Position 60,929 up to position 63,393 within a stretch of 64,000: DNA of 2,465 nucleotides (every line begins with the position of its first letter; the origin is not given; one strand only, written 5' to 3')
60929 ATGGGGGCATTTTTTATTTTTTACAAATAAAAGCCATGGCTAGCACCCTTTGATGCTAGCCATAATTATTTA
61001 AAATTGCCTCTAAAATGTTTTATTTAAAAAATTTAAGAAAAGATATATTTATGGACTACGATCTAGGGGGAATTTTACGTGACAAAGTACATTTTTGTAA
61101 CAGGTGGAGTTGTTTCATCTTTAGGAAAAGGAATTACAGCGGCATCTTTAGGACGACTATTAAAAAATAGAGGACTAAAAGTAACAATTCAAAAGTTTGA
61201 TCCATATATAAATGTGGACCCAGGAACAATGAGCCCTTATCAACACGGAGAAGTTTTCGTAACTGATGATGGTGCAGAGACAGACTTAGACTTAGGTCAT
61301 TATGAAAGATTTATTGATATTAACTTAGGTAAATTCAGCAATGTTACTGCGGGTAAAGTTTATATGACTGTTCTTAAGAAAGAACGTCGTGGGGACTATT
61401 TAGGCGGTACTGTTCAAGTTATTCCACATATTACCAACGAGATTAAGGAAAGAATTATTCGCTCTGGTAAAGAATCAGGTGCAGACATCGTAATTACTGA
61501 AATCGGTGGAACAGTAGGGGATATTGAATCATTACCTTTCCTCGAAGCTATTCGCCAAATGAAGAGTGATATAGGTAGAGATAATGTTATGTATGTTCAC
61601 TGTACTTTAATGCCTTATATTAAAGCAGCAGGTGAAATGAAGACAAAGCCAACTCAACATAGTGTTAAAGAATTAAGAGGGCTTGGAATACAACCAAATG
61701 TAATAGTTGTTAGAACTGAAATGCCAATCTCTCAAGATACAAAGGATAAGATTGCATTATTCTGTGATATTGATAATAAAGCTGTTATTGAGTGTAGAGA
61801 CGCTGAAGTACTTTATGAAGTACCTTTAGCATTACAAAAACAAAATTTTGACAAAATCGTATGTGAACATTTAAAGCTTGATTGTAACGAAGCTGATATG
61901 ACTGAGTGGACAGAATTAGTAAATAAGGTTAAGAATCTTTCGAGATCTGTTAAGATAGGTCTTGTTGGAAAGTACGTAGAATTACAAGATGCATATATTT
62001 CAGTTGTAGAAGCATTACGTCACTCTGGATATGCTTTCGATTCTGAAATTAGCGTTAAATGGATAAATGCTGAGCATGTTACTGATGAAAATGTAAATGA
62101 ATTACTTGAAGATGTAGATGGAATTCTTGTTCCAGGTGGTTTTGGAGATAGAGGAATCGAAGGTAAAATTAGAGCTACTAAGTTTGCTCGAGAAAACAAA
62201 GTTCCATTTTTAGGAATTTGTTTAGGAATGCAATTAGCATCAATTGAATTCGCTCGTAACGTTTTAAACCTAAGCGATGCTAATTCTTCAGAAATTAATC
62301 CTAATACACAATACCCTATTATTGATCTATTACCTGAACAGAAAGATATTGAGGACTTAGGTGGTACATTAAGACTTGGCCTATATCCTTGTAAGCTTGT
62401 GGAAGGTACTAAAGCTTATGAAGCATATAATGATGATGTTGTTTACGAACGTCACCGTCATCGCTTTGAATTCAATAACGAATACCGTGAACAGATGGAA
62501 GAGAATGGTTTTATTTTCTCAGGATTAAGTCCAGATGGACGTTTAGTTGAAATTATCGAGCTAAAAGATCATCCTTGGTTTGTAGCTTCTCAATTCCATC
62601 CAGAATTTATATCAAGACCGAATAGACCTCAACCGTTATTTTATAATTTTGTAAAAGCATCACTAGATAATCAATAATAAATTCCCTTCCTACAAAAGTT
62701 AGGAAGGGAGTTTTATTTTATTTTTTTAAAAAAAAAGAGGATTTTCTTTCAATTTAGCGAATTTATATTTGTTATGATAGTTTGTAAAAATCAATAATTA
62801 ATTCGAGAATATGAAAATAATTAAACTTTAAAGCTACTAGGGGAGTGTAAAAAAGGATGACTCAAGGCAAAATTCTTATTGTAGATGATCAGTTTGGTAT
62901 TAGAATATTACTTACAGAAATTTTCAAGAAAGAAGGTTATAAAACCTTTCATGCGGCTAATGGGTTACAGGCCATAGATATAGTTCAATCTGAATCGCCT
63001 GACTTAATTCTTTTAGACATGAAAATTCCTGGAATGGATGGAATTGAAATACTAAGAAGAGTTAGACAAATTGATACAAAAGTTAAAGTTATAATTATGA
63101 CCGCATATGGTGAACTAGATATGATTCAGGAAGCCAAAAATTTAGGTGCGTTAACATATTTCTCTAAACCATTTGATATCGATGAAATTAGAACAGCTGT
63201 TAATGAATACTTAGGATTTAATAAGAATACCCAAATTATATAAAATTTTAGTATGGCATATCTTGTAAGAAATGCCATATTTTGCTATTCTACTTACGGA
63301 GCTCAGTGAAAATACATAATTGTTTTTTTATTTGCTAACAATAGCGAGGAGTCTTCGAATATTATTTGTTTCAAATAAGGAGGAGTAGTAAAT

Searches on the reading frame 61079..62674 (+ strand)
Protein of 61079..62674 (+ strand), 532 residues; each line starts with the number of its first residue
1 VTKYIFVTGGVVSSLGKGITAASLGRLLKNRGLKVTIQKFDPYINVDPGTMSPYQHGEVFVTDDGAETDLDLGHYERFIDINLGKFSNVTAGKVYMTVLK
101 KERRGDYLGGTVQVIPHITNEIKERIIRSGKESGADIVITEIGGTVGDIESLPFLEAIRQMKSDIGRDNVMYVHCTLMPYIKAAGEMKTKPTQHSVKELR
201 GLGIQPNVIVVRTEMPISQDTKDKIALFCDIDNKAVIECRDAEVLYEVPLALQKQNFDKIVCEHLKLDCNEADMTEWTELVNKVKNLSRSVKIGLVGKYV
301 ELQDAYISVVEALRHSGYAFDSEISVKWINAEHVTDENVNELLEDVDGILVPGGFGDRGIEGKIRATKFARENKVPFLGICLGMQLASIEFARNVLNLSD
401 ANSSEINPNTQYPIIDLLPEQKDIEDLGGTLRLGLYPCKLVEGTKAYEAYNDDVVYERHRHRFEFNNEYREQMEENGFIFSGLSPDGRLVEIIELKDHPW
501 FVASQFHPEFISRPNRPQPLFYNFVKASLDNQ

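Call 47: find_homologous_proteins(query=window:61079-62674:+, max_evalue=1e-100)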
Query window:61079-62674:+ (532 aa): 8000 proteins with E <= 1e-100 among 8000 candidates; the best 120 are listed.
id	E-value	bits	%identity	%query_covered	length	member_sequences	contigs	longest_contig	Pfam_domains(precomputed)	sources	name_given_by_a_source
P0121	0.0e+0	1197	98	100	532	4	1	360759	PF07722.20,PF06418.21,PF00117.35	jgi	jgi:CTP synthase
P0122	0.0e+0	1051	84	100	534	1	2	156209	PF07722.20,PF06418.21,PF00117.35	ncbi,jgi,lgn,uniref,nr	ncbi:CTP synthase [Aeribacillus alveayuensis]|jgi:CTP synthase|uniref:CTP synthase n=1 Tax=Aeribacil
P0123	0.0e+0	1050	83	100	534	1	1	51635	PF07722.20,PF06418.21,PF00117.35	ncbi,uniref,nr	ncbi:CTP synthase [Bacillus alveayuensis]|uniref:CTP synthase n=1 Tax=Aeribacillus alveayuensis TaxI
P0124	0.0e+0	1050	84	99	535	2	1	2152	PF07722.20,PF06418.21,PF00117.35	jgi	jgi:CTP synthase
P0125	0.0e+0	1048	84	100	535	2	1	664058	PF07722.20,PF06418.21,PF00117.35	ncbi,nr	ncbi:CTP synthase [Priestia megaterium]|nr:CTP synthase [Priestia megaterium]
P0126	0.0e+0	1047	84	100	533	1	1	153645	PF07722.20,PF06418.21,PF00117.35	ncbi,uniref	ncbi:CTP synthase [Aeribacillus pallidus]|uniref:CTP synthase n=1 Tax=Aeribacillus pallidus TaxID=33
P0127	0.0e+0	1046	84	100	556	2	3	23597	PF07722.20,PF06418.21,PF00117.35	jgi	jgi:CTP synthase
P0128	0.0e+0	1046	84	100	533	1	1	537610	PF07722.20,PF06418.21,PF00117.35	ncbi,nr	ncbi:MAG: CTP synthase [Bacillus sp. (in: Bacteria)]|nr:CTP synthase [Bacillus sp. (in: firmicutes)]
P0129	0.0e+0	1046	84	100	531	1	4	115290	PF07722.20,PF06418.21,PF00117.35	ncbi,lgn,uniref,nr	ncbi:CTP synthetase [Anoxybacillus ayderensis]|uniref:CTP synthase n=1 Tax=Anoxybacillus ayderensis 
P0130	0.0e+0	1046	84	100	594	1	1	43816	PF07722.20,PF06418.21,PF00117.35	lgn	-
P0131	0.0e+0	1045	84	100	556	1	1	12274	PF07722.20,PF06418.21,PF00117.35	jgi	jgi:CTP synthase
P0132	0.0e+0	1044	85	99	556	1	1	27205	PF07722.20,PF06418.21,PF00117.35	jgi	jgi:CTP synthase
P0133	0.0e+0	1044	84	99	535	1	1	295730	PF07722.20,PF06418.21,PF00117.35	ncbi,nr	ncbi:CTP synthase [Bacillus timonensis]|nr:CTP synthase [Bacillus timonensis]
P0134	0.0e+0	1044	84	100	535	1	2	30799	PF07722.20,PF06418.21,PF00117.35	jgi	jgi:CTP synthase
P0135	0.0e+0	1043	84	100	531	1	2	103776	PF07722.20,PF06418.21,PF00117.35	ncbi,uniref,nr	ncbi:CTP synthase [Anoxybacillus flavithermus]|uniref:CTP synthase n=1 Tax=Anoxybacillus flavithermu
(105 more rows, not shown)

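Call 57: find_encoding_contigs(protein=P0121, flank=10000, max_places=3)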
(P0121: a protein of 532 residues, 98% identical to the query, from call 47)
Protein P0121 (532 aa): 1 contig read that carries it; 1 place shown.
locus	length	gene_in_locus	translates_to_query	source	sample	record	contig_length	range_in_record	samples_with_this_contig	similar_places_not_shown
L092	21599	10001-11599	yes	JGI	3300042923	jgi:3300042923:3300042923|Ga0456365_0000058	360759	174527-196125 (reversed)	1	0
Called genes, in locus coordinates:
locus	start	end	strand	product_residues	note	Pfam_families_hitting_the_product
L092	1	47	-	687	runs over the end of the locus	PF00912:Transgly, PF00905:Transpeptidase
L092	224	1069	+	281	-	PF17284:Spermine_synt_N, PF01564:Spermine_synth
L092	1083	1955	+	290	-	PF00491:Arginase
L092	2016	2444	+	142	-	PF09148:DUF1934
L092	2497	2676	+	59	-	PF07235:DUF1427 (weak)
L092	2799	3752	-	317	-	PF03851:UvdE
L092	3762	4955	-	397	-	PF13091:PLDc_2, PF00614:PLDc, PF13091:PLDc_2, PF00614:PLDc (weak)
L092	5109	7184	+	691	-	PF13534:Fer4_17 (faint), PF13183:Fer4_8, PF13187:Fer4_9, PF13237:Fer4_10 (faint), PF13484:Fer4_16 (faint), PF02754:CCG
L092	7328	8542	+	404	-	PF00108:Thiolase_N, PF02803:Thiolase_C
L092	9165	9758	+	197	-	PF05066:HARE-HTH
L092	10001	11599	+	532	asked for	PF06418:CTP_synth_N, PF00117:GATase, PF07722:Peptidase_C26 (faint)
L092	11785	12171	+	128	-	PF00072:Response_reg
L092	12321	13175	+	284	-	PF01116:F_bP_aldolase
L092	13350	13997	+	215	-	PF00923:TAL_FSA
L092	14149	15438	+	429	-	PF00275:EPSP_synthase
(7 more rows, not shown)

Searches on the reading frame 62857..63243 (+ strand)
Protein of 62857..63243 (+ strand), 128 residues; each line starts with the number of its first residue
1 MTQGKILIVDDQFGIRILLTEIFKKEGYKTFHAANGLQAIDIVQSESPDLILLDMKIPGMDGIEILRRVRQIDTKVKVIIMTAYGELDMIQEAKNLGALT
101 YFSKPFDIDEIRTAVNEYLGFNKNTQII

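Call 42: find_encoding_contigs(protein=window:62857-63243:+, flank=10000, max_places=3)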
Protein window:62857-63243:+ (128 aa): 3 contigs read that carry it; 3 places shown.
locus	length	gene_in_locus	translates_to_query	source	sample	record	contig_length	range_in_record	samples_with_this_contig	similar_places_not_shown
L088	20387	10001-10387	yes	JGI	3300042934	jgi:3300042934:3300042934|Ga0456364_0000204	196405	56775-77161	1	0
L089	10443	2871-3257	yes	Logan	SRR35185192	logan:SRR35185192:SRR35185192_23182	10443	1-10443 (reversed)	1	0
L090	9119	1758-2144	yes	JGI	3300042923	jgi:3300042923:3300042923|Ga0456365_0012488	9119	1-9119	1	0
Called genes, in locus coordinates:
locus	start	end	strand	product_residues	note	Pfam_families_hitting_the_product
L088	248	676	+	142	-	PF09148:DUF1934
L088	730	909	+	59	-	PF07235:DUF1427 (weak)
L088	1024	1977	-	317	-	PF03851:UvdE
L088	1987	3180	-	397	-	PF13091:PLDc_2, PF00614:PLDc, PF13091:PLDc_2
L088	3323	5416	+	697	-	PF13534:Fer4_17 (faint), PF12838:Fer4_7 (faint), PF13183:Fer4_8, PF13187:Fer4_9, PF13237:Fer4_10 (weak), PF13484:Fer4_16 (faint), PF02754:CCG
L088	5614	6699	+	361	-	PF00108:Thiolase_N, PF02803:Thiolase_C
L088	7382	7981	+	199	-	PF05066:HARE-HTH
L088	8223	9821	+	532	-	PF06418:CTP_synth_N, PF00117:GATase, PF07722:Peptidase_C26 (faint)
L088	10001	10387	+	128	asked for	PF00072:Response_reg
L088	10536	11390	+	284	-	PF01116:F_bP_aldolase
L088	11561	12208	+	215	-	PF00923:TAL_FSA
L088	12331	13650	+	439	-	PF00275:EPSP_synthase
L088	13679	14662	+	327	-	PF03320:FBPase_glpX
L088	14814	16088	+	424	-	PF07498:Rho_N, PF07497:Rho_RNA_bind, PF00006:ATP-synt_ab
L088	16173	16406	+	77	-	PF01197:Ribosomal_L31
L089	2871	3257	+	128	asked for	PF00072:Response_reg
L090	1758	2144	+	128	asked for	PF00072:Response_reg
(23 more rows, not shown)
